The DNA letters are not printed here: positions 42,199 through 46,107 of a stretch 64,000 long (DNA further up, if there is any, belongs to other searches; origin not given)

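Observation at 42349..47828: Giant fused double-ATPase 'activase' plus HgdB-like partner, translationally coupled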

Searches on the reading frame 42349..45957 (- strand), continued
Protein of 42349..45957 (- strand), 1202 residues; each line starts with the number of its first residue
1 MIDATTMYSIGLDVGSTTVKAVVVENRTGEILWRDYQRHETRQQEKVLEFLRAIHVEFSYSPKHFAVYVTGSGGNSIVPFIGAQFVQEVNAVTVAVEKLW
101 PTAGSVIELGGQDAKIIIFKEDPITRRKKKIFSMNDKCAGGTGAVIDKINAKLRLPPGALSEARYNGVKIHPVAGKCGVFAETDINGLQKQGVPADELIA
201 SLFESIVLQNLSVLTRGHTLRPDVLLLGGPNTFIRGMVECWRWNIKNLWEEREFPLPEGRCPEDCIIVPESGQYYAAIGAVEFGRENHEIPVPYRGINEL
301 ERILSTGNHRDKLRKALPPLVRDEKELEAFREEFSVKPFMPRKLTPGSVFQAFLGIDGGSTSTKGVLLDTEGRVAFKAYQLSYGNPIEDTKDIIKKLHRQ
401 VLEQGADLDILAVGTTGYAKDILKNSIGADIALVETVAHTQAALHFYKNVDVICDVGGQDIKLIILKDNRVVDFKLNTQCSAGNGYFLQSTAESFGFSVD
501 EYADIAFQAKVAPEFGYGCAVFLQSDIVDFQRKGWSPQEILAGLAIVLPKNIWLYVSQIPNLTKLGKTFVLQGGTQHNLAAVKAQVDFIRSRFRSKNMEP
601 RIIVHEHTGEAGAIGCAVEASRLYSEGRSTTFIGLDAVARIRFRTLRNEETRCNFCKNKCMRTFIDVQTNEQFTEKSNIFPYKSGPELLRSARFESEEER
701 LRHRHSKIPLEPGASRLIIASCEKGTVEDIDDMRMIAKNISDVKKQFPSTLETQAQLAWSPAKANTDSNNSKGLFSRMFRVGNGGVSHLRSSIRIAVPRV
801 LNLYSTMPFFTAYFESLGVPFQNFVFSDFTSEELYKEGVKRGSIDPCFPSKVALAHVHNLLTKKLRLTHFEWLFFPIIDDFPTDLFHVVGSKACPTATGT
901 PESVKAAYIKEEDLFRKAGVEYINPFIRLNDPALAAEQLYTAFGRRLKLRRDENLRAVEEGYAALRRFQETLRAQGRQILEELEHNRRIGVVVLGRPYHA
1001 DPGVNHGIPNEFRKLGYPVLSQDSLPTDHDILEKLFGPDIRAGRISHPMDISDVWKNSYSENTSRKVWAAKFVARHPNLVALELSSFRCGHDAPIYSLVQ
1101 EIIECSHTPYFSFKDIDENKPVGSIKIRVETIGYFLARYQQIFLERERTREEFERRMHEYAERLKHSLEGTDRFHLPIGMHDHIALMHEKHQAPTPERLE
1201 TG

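Call 14: find_homologous_proteins(query=window:42349-45957:-)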
Query window:42349-45957:- (1202 aa): 8000 proteins with E <= 0.001 among 8000 candidates; the best 120 are listed.
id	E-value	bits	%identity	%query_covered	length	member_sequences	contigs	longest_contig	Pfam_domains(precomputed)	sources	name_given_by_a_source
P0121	0.0e+0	2782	100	100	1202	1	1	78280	PF01869.27,PF09989.16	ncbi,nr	ncbi:MAG: BadF/BadG/BcrA/BcrD ATPase family protein [Bacteroidota bacterium]|nr:BadF/BadG/BcrA/BcrD 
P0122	0.0e+0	1867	68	100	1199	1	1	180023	PF01869.27,PF09989.16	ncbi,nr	ncbi:MAG: CoA activase [Ignavibacteriae bacterium]|nr:CoA activase [Ignavibacteriota bacterium]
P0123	0.0e+0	1838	68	98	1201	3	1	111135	PF01869.27,PF09989.16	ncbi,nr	ncbi:MAG: CoA activase [Ignavibacteria bacterium]|nr:CoA activase [Ignavibacteria bacterium]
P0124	0.0e+0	1831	69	98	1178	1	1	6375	PF01869.27,PF09989.16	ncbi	-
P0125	0.0e+0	1808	67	97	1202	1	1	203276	PF01869.27,PF00370.28,PF09989.16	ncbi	-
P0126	0.0e+0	1805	69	96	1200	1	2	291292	PF01869.27,PF09989.16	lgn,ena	-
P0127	0.0e+0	1797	65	100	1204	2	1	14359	PF01869.27,PF09989.16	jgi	-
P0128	0.0e+0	1793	67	98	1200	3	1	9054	PF01869.27,PF09989.16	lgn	-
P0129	0.0e+0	1776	66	98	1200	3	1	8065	PF01869.27,PF09989.16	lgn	-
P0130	0.0e+0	1758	66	97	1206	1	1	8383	PF01869.27,PF09989.16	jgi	jgi:predicted CoA-substrate-specific enzyme activase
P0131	0.0e+0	1725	66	97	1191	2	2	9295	PF01869.27,PF09989.16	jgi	-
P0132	0.0e+0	1697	64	97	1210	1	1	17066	PF01869.27,PF00370.28,PF09989.16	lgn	-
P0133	0.0e+0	1669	62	99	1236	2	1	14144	PF01869.27,PF00480.27,PF09989.16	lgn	-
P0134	0.0e+0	1667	63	96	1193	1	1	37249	PF01869.27,PF09989.16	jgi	jgi:predicted CoA-substrate-specific enzyme activase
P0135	0.0e+0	1666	64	97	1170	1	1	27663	PF01869.27,PF09989.16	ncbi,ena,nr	ncbi:MAG: CoA activase [Ectothiorhodospiraceae bacterium]|nr:CoA activase [Ectothiorhodospiraceae ba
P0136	0.0e+0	1650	63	98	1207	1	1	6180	PF01869.27,PF09989.16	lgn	-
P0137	0.0e+0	1624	62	96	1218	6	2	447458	PF01869.27,PF00370.28,PF09989.16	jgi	jgi:predicted CoA-substrate-specific enzyme activase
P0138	0.0e+0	1613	62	97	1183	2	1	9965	PF01869.27,PF09989.16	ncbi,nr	ncbi:MAG: CoA activase [Acidobacteria bacterium]|nr:CoA activase [Acidobacteriota bacterium]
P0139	0.0e+0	1605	61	98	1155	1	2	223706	PF01869.27,PF09989.16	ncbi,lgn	ncbi:MAG: BadF/BadG/BcrA/BcrD ATPase family protein [Bacteroidota bacterium]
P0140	0.0e+0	1605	61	97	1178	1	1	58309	PF01869.27,PF09989.16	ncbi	-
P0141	0.0e+0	1604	62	97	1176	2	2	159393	PF01869.27,PF09989.16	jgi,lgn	jgi:predicted CoA-substrate-specific enzyme activase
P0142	0.0e+0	1597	61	97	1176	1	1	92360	PF01869.27,PF09989.16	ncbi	-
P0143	0.0e+0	1594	60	98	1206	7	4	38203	PF01869.27,PF00370.28,PF09989.16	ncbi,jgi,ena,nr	ncbi:MAG TPA: CoA activase [Bacteroidetes bacterium]|nr:CoA activase [Bacteroidota bacterium]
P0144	0.0e+0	1594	61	97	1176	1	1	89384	PF01869.27,PF00370.28,PF09989.16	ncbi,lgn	-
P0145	0.0e+0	1594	61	97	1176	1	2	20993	PF01869.27,PF09989.16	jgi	jgi:predicted CoA-substrate-specific enzyme activase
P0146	0.0e+0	1592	61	97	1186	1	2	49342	PF01869.27,PF09989.16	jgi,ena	jgi:predicted CoA-substrate-specific enzyme activase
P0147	0.0e+0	1591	61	96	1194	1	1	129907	PF01869.27,PF00370.28,PF09989.16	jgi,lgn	jgi:predicted CoA-substrate-specific enzyme activase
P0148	0.0e+0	1589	63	94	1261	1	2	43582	PF01869.27,PF09989.16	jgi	-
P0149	0.0e+0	1589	61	98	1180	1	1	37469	PF01869.27,PF00370.28,PF09989.16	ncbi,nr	ncbi:MAG TPA: BadF/BadG/BcrA/BcrD ATPase family protein [Blastocatellia bacterium]|nr:BadF/BadG/BcrA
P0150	0.0e+0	1588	62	96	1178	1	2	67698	PF01869.27,PF09989.16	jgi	jgi:activator of 2-hydroxyglutaryl-CoA dehydratase/predicted nucleotide-binding protein (sugar kinas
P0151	0.0e+0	1587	61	97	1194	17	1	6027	PF01869.27,PF09989.16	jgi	jgi:predicted CoA-substrate-specific enzyme activase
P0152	0.0e+0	1586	60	97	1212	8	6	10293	PF01869.27,PF09989.16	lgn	-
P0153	0.0e+0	1586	62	96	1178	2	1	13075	PF01869.27,PF00370.28,PF09989.16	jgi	jgi:activator of 2-hydroxyglutaryl-CoA dehydratase/predicted nucleotide-binding protein (sugar kinas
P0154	0.0e+0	1585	61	97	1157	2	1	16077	PF01869.27,PF09989.16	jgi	jgi:predicted CoA-substrate-specific enzyme activase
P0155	0.0e+0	1584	61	97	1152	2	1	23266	PF01869.27,PF09989.16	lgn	-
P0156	0.0e+0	1584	60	98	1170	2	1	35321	PF01869.27,PF09989.16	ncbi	-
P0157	0.0e+0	1582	59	99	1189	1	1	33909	PF01869.27,PF09989.16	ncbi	ncbi:MAG: BadF/BadG/BcrA/BcrD ATPase family protein [Rhodospirillales bacterium]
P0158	0.0e+0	1582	61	97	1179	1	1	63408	PF01869.27,PF09989.16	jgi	jgi:predicted CoA-substrate-specific enzyme activase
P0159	0.0e+0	1581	61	97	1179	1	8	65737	PF01869.27,PF09989.16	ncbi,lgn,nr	ncbi:MAG TPA: BadF/BadG/BcrA/BcrD ATPase family protein [Blastocatellia bacterium]|nr:BadF/BadG/BcrA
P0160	0.0e+0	1581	62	96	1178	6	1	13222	PF01869.27,PF00370.28,PF09989.16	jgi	jgi:activator of 2-hydroxyglutaryl-CoA dehydratase/predicted nucleotide-binding protein (sugar kinas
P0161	0.0e+0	1581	60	97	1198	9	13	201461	PF01869.27,PF00370.28,PF09989.16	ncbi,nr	ncbi:MAG: CoA activase [Candidatus Marinimicrobia bacterium]|nr:CoA activase [Candidatus Neomarinimi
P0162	0.0e+0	1581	61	97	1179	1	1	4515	PF01869.27,PF09989.16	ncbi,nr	ncbi:MAG TPA: BadF/BadG/BcrA/BcrD ATPase family protein [Blastocatellia bacterium]|nr:BadF/BadG/BcrA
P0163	0.0e+0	1581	61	96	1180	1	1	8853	PF01869.27,PF09989.16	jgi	jgi:activator of 2-hydroxyglutaryl-CoA dehydratase/predicted nucleotide-binding protein (sugar kinas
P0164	0.0e+0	1580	60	98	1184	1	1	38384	PF01869.27,PF00370.28,PF09989.16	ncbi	-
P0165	0.0e+0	1580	61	96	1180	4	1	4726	PF01869.27,PF09989.16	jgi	jgi:activator of 2-hydroxyglutaryl-CoA dehydratase/predicted nucleotide-binding protein (sugar kinas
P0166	0.0e+0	1580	59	98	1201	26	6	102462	PF01869.27,PF09989.16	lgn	-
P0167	0.0e+0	1580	61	96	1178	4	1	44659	PF01869.27,PF00370.28,PF09989.16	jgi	jgi:activator of 2-hydroxyglutaryl-CoA dehydratase/predicted nucleotide-binding protein (sugar kinas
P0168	0.0e+0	1579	61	96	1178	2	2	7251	PF01869.27,PF09989.16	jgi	jgi:activator of 2-hydroxyglutaryl-CoA dehydratase/predicted nucleotide-binding protein (sugar kinas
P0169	0.0e+0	1578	60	96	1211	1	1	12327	PF01869.27,PF00370.28,PF09989.16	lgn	-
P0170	0.0e+0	1578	60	97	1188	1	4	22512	PF01869.27,PF00480.27,PF00370.28,PF09989.16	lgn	-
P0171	0.0e+0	1577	61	97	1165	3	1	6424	PF01869.27,PF00370.28,PF09989.16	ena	-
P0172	0.0e+0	1577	60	97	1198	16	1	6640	PF01869.27,PF00480.27,PF09989.16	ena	-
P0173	0.0e+0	1577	61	97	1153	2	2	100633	PF01869.27,PF09989.16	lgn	-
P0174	0.0e+0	1576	62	96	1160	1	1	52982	PF01869.27,PF09989.16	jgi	-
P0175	0.0e+0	1576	61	97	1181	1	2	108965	PF01869.27,PF00370.28,PF09989.16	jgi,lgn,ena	-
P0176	0.0e+0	1576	60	97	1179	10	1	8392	PF01869.27,PF09989.16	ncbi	ncbi:MAG TPA: BadF/BadG/BcrA/BcrD ATPase family protein [Blastocatellia bacterium]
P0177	0.0e+0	1575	61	96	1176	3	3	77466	PF01869.27,PF09989.16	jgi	jgi:activator of 2-hydroxyglutaryl-CoA dehydratase/predicted nucleotide-binding protein (sugar kinas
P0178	0.0e+0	1575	61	96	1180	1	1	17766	PF01869.27,PF00370.28,PF09989.16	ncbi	-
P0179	0.0e+0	1575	59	97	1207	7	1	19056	PF01869.27,PF09989.16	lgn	-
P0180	0.0e+0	1575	61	96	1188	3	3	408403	PF01869.27,PF09989.16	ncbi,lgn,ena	-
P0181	0.0e+0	1575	61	96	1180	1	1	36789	PF01869.27,PF00370.28,PF09989.16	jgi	jgi:activator of 2-hydroxyglutaryl-CoA dehydratase/predicted nucleotide-binding protein (sugar kinas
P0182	0.0e+0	1574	61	96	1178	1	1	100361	PF01869.27,PF00370.28,PF09989.16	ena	-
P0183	0.0e+0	1573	61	96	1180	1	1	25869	PF01869.27,PF00370.28,PF09989.16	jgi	jgi:activator of 2-hydroxyglutaryl-CoA dehydratase/predicted nucleotide-binding protein (sugar kinas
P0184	0.0e+0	1573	61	96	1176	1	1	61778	PF01869.27,PF09989.16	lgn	-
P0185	0.0e+0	1573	61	96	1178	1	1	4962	PF01869.27,PF00370.28,PF09989.16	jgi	jgi:activator of 2-hydroxyglutaryl-CoA dehydratase/predicted nucleotide-binding protein (sugar kinas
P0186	0.0e+0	1573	60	96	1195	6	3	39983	PF01869.27,PF09989.16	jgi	jgi:predicted CoA-substrate-specific enzyme activase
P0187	0.0e+0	1573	61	96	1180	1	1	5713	PF01869.27,PF09989.16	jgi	jgi:activator of 2-hydroxyglutaryl-CoA dehydratase/predicted nucleotide-binding protein (sugar kinas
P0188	0.0e+0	1572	61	97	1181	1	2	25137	PF01869.27,PF00370.28,PF09989.16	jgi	jgi:predicted CoA-substrate-specific enzyme activase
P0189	0.0e+0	1572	60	96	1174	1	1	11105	PF01869.27,PF00370.28,PF09989.16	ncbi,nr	ncbi:MAG: CoA activase [Candidatus Latescibacteria bacterium]|nr:CoA activase [Candidatus Latescibac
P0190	0.0e+0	1572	61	97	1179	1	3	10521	PF01869.27,PF09989.16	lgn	-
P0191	0.0e+0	1571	60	98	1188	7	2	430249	PF01869.27,PF09989.16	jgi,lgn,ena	-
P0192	0.0e+0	1571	60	97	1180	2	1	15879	PF01869.27,PF09989.16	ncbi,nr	ncbi:MAG TPA: BadF/BadG/BcrA/BcrD ATPase family protein [Blastocatellia bacterium]|nr:BadF/BadG/BcrA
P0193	0.0e+0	1571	61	96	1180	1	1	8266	PF01869.27,PF00370.28,PF09989.16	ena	-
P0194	0.0e+0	1571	61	96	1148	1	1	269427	PF01869.27,PF09989.16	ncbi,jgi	-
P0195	0.0e+0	1571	61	96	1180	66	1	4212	PF01869.27,PF09989.16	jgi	jgi:activator of 2-hydroxyglutaryl-CoA dehydratase/predicted nucleotide-binding protein (sugar kinas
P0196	0.0e+0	1571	59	98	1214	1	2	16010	PF01869.27,PF09989.16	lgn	-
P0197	0.0e+0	1571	60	97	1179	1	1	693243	PF01869.27,PF09989.16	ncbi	-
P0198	0.0e+0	1571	59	97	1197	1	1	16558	PF01869.27,PF00370.28,PF09989.16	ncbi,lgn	-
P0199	0.0e+0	1571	61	96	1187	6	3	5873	PF01869.27,PF09989.16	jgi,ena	-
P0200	0.0e+0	1571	61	96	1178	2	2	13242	PF01869.27,PF09989.16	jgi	jgi:activator of 2-hydroxyglutaryl-CoA dehydratase/predicted nucleotide-binding protein (sugar kinas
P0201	0.0e+0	1571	61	96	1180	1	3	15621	PF01869.27,PF09989.16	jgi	jgi:activator of 2-hydroxyglutaryl-CoA dehydratase/predicted nucleotide-binding protein (sugar kinas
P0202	0.0e+0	1571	61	96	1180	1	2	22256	PF01869.27,PF09989.16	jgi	jgi:activator of 2-hydroxyglutaryl-CoA dehydratase/predicted nucleotide-binding protein (sugar kinas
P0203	0.0e+0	1571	61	96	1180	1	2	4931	PF01869.27,PF00370.28,PF09989.16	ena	-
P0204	0.0e+0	1570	61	96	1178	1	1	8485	PF01869.27,PF00370.28,PF09989.16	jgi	jgi:activator of 2-hydroxyglutaryl-CoA dehydratase/predicted nucleotide-binding protein (sugar kinas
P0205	0.0e+0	1570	60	96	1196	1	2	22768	PF01869.27,PF09989.16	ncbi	-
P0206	0.0e+0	1570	59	96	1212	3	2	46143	PF01869.27,PF09989.16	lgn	-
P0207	0.0e+0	1570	61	96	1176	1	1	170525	PF01869.27,PF09989.16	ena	-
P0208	0.0e+0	1570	59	97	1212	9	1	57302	PF01869.27,PF09989.16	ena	-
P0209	0.0e+0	1570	61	96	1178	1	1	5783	PF01869.27,PF00370.28,PF09989.16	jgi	jgi:activator of 2-hydroxyglutaryl-CoA dehydratase/predicted nucleotide-binding protein (sugar kinas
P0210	0.0e+0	1570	61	96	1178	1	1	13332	PF01869.27,PF00370.28,PF09989.16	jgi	jgi:activator of 2-hydroxyglutaryl-CoA dehydratase/predicted nucleotide-binding protein (sugar kinas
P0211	0.0e+0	1570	60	97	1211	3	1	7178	PF01869.27,PF09989.16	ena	-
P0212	0.0e+0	1570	59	97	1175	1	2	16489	PF01869.27,PF09989.16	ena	-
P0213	0.0e+0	1570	58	99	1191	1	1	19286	PF01869.27,PF09989.16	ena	-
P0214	0.0e+0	1570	59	97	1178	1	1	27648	PF01869.27,PF00370.28,PF09989.16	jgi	jgi:predicted CoA-substrate-specific enzyme activase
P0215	0.0e+0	1570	61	97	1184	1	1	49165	PF01869.27,PF00370.28,PF09989.16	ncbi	-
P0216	0.0e+0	1570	60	97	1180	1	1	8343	PF01869.27,PF00370.28,PF09989.16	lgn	-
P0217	0.0e+0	1569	60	98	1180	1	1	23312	PF01869.27,PF09989.16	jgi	jgi:predicted CoA-substrate-specific enzyme activase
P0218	0.0e+0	1569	60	97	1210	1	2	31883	PF01869.27,PF00370.28,PF09989.16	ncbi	-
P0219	0.0e+0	1569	61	97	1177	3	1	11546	PF01869.27,PF09989.16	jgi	-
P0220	0.0e+0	1569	60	97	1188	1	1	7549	PF01869.27,PF00370.28,PF09989.16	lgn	-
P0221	0.0e+0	1569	61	96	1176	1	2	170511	PF01869.27,PF09989.16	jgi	-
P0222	0.0e+0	1569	58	99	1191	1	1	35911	PF01869.27,PF09989.16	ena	-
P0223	0.0e+0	1569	60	97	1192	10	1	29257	PF01869.27,PF09989.16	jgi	jgi:predicted CoA-substrate-specific enzyme activase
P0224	0.0e+0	1568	61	96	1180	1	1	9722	PF01869.27,PF00370.28,PF09989.16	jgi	jgi:activator of 2-hydroxyglutaryl-CoA dehydratase/predicted nucleotide-binding protein (sugar kinas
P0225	0.0e+0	1568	60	96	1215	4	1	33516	PF01869.27,PF09989.16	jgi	jgi:predicted CoA-substrate-specific enzyme activase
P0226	0.0e+0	1568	60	97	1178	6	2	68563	PF01869.27,PF09989.16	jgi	jgi:activator of 2-hydroxyglutaryl-CoA dehydratase/predicted nucleotide-binding protein (sugar kinas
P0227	0.0e+0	1568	60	97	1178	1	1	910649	PF01869.27,PF00370.28,PF09989.16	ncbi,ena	-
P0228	0.0e+0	1568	59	98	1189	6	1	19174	PF01869.27,PF09989.16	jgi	jgi:activator of 2-hydroxyglutaryl-CoA dehydratase/predicted nucleotide-binding protein (sugar kinas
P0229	0.0e+0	1567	61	96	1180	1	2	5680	PF01869.27,PF00370.28,PF09989.16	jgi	jgi:activator of 2-hydroxyglutaryl-CoA dehydratase/predicted nucleotide-binding protein (sugar kinas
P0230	0.0e+0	1567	61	96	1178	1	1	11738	PF01869.27,PF00370.28,PF09989.16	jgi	jgi:activator of 2-hydroxyglutaryl-CoA dehydratase/predicted nucleotide-binding protein (sugar kinas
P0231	0.0e+0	1567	61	96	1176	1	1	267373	PF01869.27,PF09989.16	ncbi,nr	ncbi:MAG TPA: BadF/BadG/BcrA/BcrD ATPase family protein [Alphaproteobacteria bacterium]|nr:BadF/BadG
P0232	0.0e+0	1567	59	99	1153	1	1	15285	PF01869.27,PF09989.16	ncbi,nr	ncbi:MAG: CoA activase [Bacteroidetes bacterium]|nr:CoA activase [Bacteroidota bacterium]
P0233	0.0e+0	1567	61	96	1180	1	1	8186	PF01869.27,PF00370.28,PF09989.16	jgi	jgi:activator of 2-hydroxyglutaryl-CoA dehydratase/predicted nucleotide-binding protein (sugar kinas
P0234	0.0e+0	1567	60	97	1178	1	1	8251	PF01869.27,PF00370.28,PF09989.16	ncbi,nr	ncbi:MAG TPA: BadF/BadG/BcrA/BcrD ATPase family protein [Blastocatellia bacterium]|nr:BadF/BadG/BcrA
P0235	0.0e+0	1567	59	96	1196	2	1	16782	PF01869.27,PF09989.16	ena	-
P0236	0.0e+0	1567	61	94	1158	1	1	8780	PF01869.27,PF00370.28,PF09989.16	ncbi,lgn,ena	-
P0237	0.0e+0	1566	60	97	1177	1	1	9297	PF01869.27,PF00370.28,PF09989.16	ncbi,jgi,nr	ncbi:MAG TPA: BadF/BadG/BcrA/BcrD ATPase family protein [Blastocatellia bacterium]|jgi:predicted CoA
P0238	0.0e+0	1566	60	97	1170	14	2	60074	PF01869.27,PF09989.16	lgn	-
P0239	0.0e+0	1566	61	97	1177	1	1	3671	PF01869.27,PF09989.16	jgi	jgi:predicted CoA-substrate-specific enzyme activase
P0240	0.0e+0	1566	61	96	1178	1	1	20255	PF01869.27,PF00370.28,PF09989.16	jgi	jgi:activator of 2-hydroxyglutaryl-CoA dehydratase/predicted nucleotide-binding protein (sugar kinas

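Call 18: search_solved_structures(query=window:42349-45957:-, max_evalue=0.01)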
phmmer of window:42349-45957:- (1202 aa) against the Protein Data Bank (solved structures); distinct sequences matched with E-value up to 0.01: 5.
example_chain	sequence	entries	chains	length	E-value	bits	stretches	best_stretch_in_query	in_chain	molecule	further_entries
1hux_A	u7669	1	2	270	4.4e-19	70.8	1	354-579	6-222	ACTIVATOR OF (R)-2-HYDROXYGLUTARYL-COA DEHYDRATASE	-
4eht_A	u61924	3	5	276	2.6e-18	68.2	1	354-590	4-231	Activator of 2-hydroxyisocaproyl-CoA dehydratase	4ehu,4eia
9gai_D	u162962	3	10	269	1.5e-15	59.1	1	355-584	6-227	3-methylbenzoyl-CoA reductase alpha subunit MbdQ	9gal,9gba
9gai_C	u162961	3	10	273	2.3e-15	58.5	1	354-552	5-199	3-methylbenzoyl-CoA reductase delta subunit MbdP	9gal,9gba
7yyl_E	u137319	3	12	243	1.1e-14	56.3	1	353-561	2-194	Putative CoA-substrate-specific enzyme activase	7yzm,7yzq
